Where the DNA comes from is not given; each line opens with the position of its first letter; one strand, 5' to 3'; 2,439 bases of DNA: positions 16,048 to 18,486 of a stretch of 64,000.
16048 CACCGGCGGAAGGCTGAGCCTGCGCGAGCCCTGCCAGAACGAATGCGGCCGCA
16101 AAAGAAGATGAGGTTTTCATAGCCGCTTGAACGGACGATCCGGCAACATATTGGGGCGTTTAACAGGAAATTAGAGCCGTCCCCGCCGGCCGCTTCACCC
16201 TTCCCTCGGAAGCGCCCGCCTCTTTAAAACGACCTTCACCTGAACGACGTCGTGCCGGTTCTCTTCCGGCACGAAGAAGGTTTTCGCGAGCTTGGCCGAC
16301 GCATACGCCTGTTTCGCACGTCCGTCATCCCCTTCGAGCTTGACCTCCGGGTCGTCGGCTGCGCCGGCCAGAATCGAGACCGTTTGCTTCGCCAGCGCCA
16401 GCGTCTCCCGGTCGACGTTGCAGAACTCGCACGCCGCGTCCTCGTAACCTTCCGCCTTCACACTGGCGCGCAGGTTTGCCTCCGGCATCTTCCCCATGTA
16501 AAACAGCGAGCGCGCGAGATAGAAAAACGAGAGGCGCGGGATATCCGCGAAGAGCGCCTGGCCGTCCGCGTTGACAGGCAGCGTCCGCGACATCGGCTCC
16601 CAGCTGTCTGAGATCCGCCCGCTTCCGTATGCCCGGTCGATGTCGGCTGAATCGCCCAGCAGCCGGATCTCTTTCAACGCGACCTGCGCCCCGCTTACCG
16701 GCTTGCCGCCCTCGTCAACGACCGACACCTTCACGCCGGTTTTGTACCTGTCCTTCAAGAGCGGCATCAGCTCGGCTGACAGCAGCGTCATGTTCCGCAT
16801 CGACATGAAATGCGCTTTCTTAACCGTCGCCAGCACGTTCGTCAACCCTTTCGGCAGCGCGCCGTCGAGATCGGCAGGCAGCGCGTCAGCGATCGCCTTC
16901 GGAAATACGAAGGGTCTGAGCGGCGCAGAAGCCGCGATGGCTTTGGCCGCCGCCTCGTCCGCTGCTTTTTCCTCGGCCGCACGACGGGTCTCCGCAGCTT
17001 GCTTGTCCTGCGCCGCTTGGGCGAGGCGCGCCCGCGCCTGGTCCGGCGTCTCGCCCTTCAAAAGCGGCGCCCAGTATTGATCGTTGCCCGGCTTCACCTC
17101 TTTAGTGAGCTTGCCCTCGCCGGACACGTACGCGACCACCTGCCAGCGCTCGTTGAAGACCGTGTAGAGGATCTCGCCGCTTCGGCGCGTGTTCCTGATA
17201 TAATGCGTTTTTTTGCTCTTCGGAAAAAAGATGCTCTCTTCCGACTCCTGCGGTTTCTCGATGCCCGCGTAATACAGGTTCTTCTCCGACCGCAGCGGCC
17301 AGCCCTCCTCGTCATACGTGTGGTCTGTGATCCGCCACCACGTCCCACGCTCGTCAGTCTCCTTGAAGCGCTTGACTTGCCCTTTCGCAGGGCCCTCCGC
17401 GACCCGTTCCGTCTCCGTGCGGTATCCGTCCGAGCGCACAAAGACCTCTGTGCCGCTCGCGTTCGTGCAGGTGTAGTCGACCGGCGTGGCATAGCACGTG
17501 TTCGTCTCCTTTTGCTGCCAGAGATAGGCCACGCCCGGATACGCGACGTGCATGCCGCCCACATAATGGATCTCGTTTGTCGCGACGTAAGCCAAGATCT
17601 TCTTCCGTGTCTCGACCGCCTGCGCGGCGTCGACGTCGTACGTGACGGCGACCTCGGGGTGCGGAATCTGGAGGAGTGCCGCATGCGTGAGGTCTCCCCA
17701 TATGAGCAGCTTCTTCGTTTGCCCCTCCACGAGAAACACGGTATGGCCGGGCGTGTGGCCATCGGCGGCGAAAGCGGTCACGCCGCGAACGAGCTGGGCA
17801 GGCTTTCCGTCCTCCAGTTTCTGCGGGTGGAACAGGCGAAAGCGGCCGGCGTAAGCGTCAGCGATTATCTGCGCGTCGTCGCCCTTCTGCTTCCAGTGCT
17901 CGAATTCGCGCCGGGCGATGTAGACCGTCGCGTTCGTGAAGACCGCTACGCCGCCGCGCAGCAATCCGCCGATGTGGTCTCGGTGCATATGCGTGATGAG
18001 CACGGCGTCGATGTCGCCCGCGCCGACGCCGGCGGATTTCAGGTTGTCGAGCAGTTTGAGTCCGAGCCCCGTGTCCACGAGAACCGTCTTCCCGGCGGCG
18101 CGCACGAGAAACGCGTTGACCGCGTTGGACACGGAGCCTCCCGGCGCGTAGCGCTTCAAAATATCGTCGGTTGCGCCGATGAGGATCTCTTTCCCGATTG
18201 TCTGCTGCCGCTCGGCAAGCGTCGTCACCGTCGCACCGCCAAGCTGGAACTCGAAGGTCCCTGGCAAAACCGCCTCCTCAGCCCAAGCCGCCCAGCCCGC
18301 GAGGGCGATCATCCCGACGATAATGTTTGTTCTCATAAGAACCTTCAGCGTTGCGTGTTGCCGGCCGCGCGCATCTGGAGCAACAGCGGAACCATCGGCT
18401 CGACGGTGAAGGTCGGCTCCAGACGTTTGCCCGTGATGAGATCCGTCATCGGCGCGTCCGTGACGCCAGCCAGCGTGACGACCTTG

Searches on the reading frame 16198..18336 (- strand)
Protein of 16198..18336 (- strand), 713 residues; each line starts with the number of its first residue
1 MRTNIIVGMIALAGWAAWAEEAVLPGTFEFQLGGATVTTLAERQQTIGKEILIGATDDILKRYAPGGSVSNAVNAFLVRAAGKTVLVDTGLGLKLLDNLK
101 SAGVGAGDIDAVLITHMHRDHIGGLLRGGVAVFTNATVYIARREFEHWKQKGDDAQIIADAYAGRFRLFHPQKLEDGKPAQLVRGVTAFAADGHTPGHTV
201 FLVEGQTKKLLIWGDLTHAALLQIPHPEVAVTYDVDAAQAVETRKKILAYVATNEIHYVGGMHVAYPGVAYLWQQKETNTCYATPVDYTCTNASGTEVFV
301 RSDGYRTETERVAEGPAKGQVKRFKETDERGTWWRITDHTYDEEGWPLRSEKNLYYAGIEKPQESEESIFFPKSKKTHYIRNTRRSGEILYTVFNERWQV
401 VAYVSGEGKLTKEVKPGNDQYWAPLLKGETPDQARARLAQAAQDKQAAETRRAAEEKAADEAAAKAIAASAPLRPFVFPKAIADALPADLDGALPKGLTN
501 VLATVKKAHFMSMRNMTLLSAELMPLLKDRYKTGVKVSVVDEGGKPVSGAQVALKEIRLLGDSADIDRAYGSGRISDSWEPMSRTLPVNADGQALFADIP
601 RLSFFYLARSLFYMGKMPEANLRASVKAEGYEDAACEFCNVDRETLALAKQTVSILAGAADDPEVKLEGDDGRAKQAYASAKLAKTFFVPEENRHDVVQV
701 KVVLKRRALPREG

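Call 3: search_protein_families(library=pfam, proteins=[window:16198-18336:-], max_evalue=0.01)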
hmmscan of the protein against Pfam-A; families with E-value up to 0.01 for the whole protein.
window:16198-18336:- (713 aa): 5 families
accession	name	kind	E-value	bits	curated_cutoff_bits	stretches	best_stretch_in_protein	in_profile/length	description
PF00753.33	Lactamase_B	-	3.1e-20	73.4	22.7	1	72-227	5-161/196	Metallo-beta-lactamase superfamily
PF12706.13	Lactamase_B_2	-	2.4e-07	31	27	1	84-217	2-144/200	Beta-lactamase superfamily domain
PF23023.1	Anti-Pycsar_Apyc1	-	9.3e-05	22.5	50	1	74-125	21-70/250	Anti-Pycsar protein Apyc1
PF13483.12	Lactamase_B_3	-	0.00089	19.7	24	1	74-123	8-51/160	Beta-lactamase superfamily domain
PF16661.11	Lactamase_B_6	-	0.0072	16.1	27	0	79-139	3-70/193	Metallo-beta-lactamase superfamily domain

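Call 4: search_protein_families(library=ncbifam, proteins=[window:16198-18336:-], max_evalue=0.01)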
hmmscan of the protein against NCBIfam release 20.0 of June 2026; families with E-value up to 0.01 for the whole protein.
window:16198-18336:- (713 aa): 37 families (the best 25 are shown)
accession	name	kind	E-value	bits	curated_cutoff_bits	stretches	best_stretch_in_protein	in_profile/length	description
NF047979.1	lactonase_AidB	equivalog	6.2e-39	133.9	360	1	65-265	43-254/271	AidB family quorum-quenching N-acyl homoserine lactonase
NF047919.1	lactonase_YtnP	equivalog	3.2e-14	52.8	425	1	95-266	86-257/274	YtnP family quorum-quenching lactonase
NF012229.1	bla_class_B_core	domain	4.7e-10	39.8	100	1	74-203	16-138/139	metallo-beta-lactamase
NF033105.1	bla_subclass_B3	equivalog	7.3e-10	38.6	240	1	73-207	23-159/257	subclass B3 metallo-beta-lactamase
NF000469.2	CAR_gen_B3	exception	9.2e-10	38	500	1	73-200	74-201/311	CAR family subclass B3 metallo-beta-lactamase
NF045699.1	AHLLactAiiA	equivalog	1.4e-09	37.5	375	1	96-212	83-188/251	quorum-quenching N-acyl homoserine lactonase AiiA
NF000806.0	PRK00055.2-4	equivalog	1.3e-08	34.5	363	1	71-125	18-70/280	ribonuclease Z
TIGR02651.1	RNase_Z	equivalog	9.3e-08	31.5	292.95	1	72-126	17-69/302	ribonuclease Z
NF047925.1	pyridox_lacton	equivalog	1.2e-07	31.8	325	1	97-149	77-124/268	4-pyridoxolactonase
NF000801.0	PRK00055.1-3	equivalog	1.3e-07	31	252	1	72-126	19-71/307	ribonuclease Z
NF000438.2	blaPOM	exception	3.2e-06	26.6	610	1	71-199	55-184/286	POM family subclass B3 metallo-beta-lactamase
TIGR03413.1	GSH_gloB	equivalog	3.7e-06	26.5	200.8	1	77-144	14-77/248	hydroxyacylglutathione hydrolase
NF045700.1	AHLLactAttM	equivalog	9.1e-06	25.4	390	1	96-211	81-195/257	AttM family quorum-quenching N-acyl homoserine lactonase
NF040644.1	blaPAM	exception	1.1e-05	24.7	615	1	72-199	56-184/287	PAM family subclass B3 metallo-beta-lactamase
NF033106.1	blaL1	exception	2.7e-05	23.3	560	1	72-146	58-141/290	L1 family subclass B3 metallo-beta-lactamase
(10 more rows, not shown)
